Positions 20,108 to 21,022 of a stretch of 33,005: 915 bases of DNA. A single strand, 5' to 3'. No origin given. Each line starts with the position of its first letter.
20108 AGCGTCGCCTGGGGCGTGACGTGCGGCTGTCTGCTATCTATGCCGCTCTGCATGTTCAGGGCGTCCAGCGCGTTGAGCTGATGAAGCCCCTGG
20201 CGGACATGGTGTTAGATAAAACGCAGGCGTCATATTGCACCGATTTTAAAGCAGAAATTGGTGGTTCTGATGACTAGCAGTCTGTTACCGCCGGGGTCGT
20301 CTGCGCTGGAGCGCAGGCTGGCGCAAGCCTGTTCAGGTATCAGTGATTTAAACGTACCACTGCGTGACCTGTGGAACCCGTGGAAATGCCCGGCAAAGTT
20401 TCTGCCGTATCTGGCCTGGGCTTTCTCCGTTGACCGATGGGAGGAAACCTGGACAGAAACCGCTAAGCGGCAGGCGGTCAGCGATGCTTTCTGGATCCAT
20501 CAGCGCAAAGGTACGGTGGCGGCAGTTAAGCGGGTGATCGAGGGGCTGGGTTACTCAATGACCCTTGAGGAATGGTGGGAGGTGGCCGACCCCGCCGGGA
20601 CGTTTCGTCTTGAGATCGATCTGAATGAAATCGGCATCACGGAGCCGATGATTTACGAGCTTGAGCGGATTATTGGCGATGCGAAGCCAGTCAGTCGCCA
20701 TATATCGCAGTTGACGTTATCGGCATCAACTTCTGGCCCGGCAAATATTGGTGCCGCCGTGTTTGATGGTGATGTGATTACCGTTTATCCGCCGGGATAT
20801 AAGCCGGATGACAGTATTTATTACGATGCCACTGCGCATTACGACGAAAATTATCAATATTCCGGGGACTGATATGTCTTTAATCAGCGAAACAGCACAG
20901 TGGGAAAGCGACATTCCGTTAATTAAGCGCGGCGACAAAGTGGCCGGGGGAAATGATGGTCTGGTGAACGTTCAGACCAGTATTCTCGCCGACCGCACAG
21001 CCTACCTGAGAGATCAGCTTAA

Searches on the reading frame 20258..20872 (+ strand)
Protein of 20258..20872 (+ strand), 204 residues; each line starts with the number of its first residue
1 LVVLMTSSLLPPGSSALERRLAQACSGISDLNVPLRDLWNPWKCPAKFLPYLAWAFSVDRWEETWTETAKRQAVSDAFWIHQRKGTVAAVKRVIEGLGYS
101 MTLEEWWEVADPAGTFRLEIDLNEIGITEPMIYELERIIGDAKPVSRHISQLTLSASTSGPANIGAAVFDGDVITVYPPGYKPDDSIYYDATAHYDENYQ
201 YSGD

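Call 3: search_protein_families(library=pfam, proteins=[window:20258-20872:+], max_evalue=1)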
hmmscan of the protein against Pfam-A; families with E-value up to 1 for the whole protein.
window:20258-20872:+ (204 aa): 2 families
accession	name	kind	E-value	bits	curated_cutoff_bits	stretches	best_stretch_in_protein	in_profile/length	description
PF09684.15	Tail_P2_I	-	1.1e-47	161.9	20.6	1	10-146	1-139/139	Phage tail protein (Tail_P2_I)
PF16381.10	Coatomer_g_Cpla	-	0.14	12.7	31.2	1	58-100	9-51/115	Coatomer subunit gamma-1 C-terminal appendage platform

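Call 4: search_protein_families(library=phrogs, proteins=[window:20258-20872:+], max_evalue=0.01)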
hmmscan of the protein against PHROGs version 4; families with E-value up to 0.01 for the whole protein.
window:20258-20872:+ (204 aa): 8 families
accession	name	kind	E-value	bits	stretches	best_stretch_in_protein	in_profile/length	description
phrog_48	-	tail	8.5e-88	296.5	1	4-196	11-203/478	tail protein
phrog_5726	-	tail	1.1e-40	141.1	1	5-133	3-137/249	tail protein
phrog_34934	-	tail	8.6e-22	78.6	1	5-94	6-96/413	tail protein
phrog_29945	-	unknown function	1.5e-21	78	1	20-118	110-208/369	-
phrog_9915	-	unknown function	2.4e-17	62.6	1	6-129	810-937/1813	-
phrog_14404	-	tail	3e-11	44.1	1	51-152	60-159/363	baseplate protein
phrog_2871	-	tail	1.1e-06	27.8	1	29-157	15-96/1456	tail protein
phrog_19272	-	unknown function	1.4e-05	25.8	1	8-105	6-104/288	-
